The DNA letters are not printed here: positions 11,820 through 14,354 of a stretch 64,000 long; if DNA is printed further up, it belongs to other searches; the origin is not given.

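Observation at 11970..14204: M24 aminopeptidase fused in-frame to a sensor-GGDEF module with degenerate active site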

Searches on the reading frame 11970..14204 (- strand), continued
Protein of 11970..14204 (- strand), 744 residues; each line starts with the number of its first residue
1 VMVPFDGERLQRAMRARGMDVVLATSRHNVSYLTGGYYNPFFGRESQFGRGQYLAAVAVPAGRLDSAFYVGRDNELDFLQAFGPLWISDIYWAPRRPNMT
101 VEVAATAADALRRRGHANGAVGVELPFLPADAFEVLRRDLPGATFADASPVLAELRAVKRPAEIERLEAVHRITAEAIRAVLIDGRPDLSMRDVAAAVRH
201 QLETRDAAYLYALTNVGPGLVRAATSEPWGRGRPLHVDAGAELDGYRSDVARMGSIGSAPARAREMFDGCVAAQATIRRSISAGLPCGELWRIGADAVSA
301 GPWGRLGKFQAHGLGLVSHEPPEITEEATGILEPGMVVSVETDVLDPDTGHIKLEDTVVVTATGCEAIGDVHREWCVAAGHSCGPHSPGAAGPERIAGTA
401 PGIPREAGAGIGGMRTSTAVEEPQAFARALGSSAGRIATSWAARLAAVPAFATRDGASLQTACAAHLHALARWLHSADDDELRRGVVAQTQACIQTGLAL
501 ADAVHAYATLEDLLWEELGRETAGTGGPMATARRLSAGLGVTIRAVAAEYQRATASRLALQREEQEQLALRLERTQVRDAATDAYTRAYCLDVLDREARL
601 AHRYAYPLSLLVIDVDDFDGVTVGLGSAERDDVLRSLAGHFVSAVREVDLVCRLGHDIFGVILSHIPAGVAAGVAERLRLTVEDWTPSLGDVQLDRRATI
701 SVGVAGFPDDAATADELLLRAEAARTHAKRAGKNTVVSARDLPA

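Call 20: find_encoding_contigs(protein=P0019, flank=6000, max_places=10)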
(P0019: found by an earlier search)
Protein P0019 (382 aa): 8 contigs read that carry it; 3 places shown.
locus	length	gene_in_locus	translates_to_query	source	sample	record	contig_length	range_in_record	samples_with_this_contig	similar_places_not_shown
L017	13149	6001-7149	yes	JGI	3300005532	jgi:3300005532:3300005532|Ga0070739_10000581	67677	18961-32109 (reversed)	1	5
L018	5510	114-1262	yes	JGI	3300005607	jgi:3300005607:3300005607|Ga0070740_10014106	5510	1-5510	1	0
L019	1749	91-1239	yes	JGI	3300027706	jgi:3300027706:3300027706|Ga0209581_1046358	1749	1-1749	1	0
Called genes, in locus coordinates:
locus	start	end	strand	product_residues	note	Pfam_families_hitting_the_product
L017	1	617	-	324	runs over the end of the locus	PF01590:GAF (weak), PF13185:GAF_2, PF13492:GAF_3 (weak), PF00990:GGDEF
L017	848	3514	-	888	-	PF22422:MGH1-like_GH, PF03200:Glyco_hydro_63 (faint), PF22422:MGH1-like_GH (weak)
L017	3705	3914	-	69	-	-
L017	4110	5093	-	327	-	PF11741:AMIN (weak)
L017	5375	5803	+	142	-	PF07681:DoxX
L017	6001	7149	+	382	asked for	PF01321:Creatinase_N, PF00557:Peptidase_M24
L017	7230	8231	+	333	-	PF00990:GGDEF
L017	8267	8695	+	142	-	PF00190:Cupin_1 (weak), PF07883:Cupin_2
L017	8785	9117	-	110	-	-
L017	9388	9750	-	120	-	PF01329:Pterin_4a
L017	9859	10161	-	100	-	-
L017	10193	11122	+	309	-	PF00903:Glyoxalase, PF18029:Glyoxalase_6 (faint), PF00903:Glyoxalase (weak)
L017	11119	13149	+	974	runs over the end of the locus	PF01565:FAD_binding_4, PF02913:FAD-oxidase_C, PF13183:Fer4_8, PF13534:Fer4_17, PF02754:CCG (weak)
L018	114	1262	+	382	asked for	PF01321:Creatinase_N, PF00557:Peptidase_M24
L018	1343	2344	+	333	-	PF00990:GGDEF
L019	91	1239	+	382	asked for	PF01321:Creatinase_N, PF00557:Peptidase_M24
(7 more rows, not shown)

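Call 22: find_encoding_contigs(protein=P0001, flank=5000, max_places=3)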
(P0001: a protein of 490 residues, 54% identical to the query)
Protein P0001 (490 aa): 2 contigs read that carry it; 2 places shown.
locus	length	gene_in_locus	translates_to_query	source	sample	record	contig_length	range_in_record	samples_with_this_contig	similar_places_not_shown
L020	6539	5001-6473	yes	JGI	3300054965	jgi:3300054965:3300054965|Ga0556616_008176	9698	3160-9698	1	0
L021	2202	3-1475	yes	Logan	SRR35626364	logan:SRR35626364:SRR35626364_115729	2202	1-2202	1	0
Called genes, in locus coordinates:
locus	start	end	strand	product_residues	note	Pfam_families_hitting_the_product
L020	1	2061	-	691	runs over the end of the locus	PF00072:Response_reg, PF13185:GAF_2, PF07228:SpoIIE, PF13581:HATPase_c_2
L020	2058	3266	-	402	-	PF00512:HisKA (weak), PF02518:HATPase_c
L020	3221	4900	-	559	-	PF00989:PAS, PF08448:PAS_4, PF13426:PAS_9, PF00989:PAS, PF08448:PAS_4, PF13426:PAS_9, PF00989:PAS, PF08448:PAS_4, +26 more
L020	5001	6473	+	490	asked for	PF01321:Creatinase_N, PF00557:Peptidase_M24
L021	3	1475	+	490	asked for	PF01321:Creatinase_N, PF00557:Peptidase_M24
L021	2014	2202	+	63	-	?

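Call 23: find_encoding_contigs(protein=P0002, flank=5000, max_places=3)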
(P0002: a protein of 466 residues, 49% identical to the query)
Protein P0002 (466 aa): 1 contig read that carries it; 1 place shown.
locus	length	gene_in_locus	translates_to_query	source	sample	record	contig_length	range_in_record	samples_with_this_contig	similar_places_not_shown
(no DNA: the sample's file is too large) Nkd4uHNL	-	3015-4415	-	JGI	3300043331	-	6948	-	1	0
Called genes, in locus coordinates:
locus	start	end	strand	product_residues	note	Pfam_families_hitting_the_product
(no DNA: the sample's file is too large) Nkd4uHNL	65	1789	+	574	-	PF02543:Carbam_trans_N, PF16861:Carbam_trans_C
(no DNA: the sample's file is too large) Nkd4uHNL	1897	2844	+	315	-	PF00535:Glycos_transf_2, PF13641:Glyco_tranf_2_3, PF10111:Glyco_tranf_2_2 (faint), PF13632:Glyco_trans_2_3 (weak)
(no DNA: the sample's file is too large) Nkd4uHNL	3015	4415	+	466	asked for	PF02597:ThiS, PF01321:Creatinase_N, PF00557:Peptidase_M24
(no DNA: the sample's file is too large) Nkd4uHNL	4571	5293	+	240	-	PF00392:GntR, PF07729:FCD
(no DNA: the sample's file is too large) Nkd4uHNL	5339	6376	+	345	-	PF02615:Ldh_2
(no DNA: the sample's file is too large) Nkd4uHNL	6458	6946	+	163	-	?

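Call 29: search_solved_structures(query=window:11973-14204:-, max_evalue=0.00001, show_alignments=3)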
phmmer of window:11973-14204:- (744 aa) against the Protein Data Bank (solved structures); distinct sequences matched with E-value up to 0.00001: 71 (the best 60 are shown).
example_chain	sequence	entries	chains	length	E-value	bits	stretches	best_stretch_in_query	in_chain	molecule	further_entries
3q6d_A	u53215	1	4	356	3.9e-20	74.8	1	138-374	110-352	Proline dipeptidase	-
1wy2_A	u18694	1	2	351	5.7e-20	74.2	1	120-374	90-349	Xaa-Pro dipeptidase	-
1pv9_A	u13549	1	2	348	3.6e-19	71.6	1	145-374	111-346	Xaa-Pro dipeptidase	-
5cdl_A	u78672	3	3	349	4.1e-19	71.4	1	120-370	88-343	Proline dipeptidase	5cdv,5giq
5giu_A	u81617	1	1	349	4.1e-19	71.4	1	120-370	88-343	Proline dipeptidase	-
6d9m_A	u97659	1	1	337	1.8e-16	62.6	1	581-739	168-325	Fusion protein of Endolysin,Response receiver sensor diguanylate cyclase, GAF domain-conta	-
2wb4_A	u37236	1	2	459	6.3e-16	60.8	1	575-738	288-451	DIGUANYLATE CYCLASE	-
1w25_A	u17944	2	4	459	6.3e-16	60.8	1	575-738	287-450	STALKED-CELL DIFFERENTIATION CONTROLLING PROTEIN | RESPONSE REGULATOR PLED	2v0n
9g86_A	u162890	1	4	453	6.5e-16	60.8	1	575-738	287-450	Response regulator PleD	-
9g85_A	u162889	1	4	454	6.6e-16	60.8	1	575-738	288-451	Response regulator PleD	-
5euh_A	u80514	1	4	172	9.5e-14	53.7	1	581-739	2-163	Putative GGDEF domain membrane protein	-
1wn1_A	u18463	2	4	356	1.5e-13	53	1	140-362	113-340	dipeptidase | 356aa long hypothetical dipeptidase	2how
3ign_A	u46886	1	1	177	4.4e-13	51.5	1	573-738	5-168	Diguanylate cyclase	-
3icl_A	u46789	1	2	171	5.4e-13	51.2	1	592-735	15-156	EAL/GGDEF domain protein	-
3bre_A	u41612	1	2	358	5.5e-13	51.1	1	542-736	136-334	Probable two-component response regulator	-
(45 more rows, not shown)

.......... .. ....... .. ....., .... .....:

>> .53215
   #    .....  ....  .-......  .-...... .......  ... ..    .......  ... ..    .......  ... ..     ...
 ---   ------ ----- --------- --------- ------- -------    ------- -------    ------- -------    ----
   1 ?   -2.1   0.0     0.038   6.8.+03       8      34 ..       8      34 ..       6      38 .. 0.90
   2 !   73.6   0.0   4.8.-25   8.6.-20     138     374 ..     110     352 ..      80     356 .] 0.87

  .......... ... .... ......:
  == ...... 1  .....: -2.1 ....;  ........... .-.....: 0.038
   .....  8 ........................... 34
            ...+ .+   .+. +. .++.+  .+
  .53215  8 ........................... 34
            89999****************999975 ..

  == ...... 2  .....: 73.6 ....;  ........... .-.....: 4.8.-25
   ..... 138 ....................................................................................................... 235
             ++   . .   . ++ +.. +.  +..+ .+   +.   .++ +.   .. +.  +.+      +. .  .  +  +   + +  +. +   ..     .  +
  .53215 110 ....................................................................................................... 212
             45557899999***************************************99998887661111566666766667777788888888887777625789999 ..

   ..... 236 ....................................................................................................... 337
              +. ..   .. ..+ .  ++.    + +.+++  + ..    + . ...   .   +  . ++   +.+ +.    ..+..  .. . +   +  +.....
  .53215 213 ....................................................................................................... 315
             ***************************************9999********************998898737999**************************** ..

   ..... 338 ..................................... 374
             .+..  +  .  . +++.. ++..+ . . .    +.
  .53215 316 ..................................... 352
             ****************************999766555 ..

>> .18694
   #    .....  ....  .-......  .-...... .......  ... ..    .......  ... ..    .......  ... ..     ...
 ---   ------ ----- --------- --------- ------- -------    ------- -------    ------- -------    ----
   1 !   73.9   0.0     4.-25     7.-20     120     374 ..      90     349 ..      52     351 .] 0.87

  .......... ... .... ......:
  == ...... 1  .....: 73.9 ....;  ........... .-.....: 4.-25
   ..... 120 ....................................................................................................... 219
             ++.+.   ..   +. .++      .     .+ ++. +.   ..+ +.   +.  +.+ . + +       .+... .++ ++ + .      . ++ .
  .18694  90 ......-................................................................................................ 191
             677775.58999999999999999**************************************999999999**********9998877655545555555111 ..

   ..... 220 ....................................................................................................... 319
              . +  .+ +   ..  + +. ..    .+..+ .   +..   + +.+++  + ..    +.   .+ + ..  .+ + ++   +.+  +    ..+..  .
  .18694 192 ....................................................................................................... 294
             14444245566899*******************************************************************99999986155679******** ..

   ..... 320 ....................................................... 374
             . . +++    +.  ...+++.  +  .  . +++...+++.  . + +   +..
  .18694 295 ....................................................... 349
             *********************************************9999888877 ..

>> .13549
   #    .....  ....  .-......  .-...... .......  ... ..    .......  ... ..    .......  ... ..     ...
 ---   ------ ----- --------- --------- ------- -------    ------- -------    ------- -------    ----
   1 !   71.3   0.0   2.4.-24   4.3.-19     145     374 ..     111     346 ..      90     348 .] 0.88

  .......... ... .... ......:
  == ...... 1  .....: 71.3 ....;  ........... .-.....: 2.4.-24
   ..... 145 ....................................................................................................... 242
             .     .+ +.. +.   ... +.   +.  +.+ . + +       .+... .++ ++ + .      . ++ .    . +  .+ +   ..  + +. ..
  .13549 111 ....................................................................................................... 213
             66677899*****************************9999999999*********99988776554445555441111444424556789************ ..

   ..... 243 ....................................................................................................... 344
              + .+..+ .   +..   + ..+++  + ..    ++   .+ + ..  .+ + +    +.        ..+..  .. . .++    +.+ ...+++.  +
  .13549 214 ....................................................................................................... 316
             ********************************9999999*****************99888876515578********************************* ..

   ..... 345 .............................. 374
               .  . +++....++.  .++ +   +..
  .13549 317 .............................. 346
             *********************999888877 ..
